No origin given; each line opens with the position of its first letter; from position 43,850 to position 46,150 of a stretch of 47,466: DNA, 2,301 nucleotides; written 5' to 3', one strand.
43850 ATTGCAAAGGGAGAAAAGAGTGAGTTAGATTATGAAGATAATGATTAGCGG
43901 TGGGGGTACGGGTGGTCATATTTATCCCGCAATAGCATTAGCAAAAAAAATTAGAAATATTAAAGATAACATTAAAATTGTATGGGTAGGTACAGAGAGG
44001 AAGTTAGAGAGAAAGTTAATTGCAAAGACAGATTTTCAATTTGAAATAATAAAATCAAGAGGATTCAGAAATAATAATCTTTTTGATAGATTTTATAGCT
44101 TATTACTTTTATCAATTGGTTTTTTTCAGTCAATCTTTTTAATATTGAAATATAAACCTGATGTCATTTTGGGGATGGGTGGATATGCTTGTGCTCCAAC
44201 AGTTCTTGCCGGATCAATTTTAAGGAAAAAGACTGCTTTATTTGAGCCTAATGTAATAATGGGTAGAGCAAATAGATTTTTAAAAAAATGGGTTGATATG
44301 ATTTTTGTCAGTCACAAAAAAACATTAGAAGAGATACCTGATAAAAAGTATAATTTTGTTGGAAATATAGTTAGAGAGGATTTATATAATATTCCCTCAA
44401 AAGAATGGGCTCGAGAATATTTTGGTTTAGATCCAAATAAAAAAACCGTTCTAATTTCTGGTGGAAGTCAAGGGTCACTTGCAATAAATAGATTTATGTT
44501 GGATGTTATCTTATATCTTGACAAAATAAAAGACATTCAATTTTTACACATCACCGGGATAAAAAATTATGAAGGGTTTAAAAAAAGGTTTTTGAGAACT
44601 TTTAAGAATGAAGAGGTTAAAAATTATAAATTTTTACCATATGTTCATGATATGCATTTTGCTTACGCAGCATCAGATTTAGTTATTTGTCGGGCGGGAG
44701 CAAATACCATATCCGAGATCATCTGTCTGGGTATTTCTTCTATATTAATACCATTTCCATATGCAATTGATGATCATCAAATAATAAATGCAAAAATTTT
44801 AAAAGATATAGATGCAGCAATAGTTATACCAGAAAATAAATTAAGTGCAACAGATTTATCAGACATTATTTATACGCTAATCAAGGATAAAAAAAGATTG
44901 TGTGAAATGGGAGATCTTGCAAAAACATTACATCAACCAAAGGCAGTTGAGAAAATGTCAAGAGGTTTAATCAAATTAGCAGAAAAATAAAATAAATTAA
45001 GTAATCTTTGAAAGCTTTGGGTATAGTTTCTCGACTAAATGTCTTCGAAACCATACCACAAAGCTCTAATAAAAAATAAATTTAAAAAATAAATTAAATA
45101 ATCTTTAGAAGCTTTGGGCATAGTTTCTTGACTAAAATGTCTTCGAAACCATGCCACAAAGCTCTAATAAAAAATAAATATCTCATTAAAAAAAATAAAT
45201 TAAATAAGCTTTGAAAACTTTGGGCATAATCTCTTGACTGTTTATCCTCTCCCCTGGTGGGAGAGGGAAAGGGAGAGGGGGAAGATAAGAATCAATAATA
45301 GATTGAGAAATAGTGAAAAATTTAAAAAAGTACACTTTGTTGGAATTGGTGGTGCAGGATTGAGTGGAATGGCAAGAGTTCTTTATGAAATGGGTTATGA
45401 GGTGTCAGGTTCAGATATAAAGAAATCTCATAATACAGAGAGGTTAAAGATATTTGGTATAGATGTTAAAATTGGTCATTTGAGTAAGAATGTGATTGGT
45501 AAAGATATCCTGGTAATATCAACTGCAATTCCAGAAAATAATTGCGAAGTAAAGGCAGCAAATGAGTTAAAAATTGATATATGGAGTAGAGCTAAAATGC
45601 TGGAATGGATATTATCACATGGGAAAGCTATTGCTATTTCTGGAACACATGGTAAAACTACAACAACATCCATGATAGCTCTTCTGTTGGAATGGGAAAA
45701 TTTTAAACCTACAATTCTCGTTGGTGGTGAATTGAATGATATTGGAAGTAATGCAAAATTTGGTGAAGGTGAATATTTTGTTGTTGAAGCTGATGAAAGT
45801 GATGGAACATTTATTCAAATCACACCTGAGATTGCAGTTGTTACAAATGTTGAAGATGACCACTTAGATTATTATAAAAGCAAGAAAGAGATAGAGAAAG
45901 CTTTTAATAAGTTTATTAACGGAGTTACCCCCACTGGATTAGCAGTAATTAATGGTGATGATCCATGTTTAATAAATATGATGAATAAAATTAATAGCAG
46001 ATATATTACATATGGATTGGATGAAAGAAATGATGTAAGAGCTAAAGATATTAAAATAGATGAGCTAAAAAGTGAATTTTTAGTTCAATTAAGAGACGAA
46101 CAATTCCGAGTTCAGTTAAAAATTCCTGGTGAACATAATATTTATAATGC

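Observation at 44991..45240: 2.5 tandem copies of a structured ~97-nt element between murG and murC, with a compensatory base-pair change between copies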

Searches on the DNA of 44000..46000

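Call 6: search_rna_families(source=window, start=44000, end=46000, threshold=evalue, max_evalue=10)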
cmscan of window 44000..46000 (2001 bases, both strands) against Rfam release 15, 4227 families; matches with E-value up to 10: 10.
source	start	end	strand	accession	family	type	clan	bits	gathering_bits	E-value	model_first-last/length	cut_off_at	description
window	45180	45281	+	RF02905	sRNA41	Gene; sRNA;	-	26.9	45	0.093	1-113/113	no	Archaeal Small RNA 41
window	44048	44123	+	RF01594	snoR18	Gene; snRNA; snoRNA; CD-box;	-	24.3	55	4.6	1-90/90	no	small nucleolar RNA snoR18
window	45012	45066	+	RF04205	MIR2606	Gene; miRNA;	-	20.6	139.7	6.7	1-165/165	no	MIR2606 microRNA precursor family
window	44975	45055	+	RF01655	ceN84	Gene; snRNA; snoRNA; HACA-box;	-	20.5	80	2.8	1-130/130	no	Caenorhabditis snoRNA ceN84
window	44029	44065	-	RF00358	snoZ101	Gene; snRNA; snoRNA; CD-box;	CL00057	18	44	8.4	51-87/96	no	Small nucleolar RNA Z101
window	45046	45128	-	RF04056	mir-982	Gene; miRNA;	-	18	70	8.5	1-89/89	no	mir-982 microRNA precursor family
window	45243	45278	-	RF02795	Pab91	Gene; snRNA; snoRNA; HACA-box;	-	17.5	71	5.7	1-57/57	no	Pab91 RNA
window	45234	45295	+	RF02266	XIST_intron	Gene; lncRNA;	-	17.5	70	9.2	1-68/68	no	XIST 3' intron conserved motif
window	45010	45140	-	RF04180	BTnc231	Gene; sRNA;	-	16.1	80.4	3.4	1-154/154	no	Bacteroides sRNA BTnc231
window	45244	45296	+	RF01370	CRISPR-DR57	Gene; CRISPR;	-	15.6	39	6.5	1-37/37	no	CRISPR RNA direct repeat element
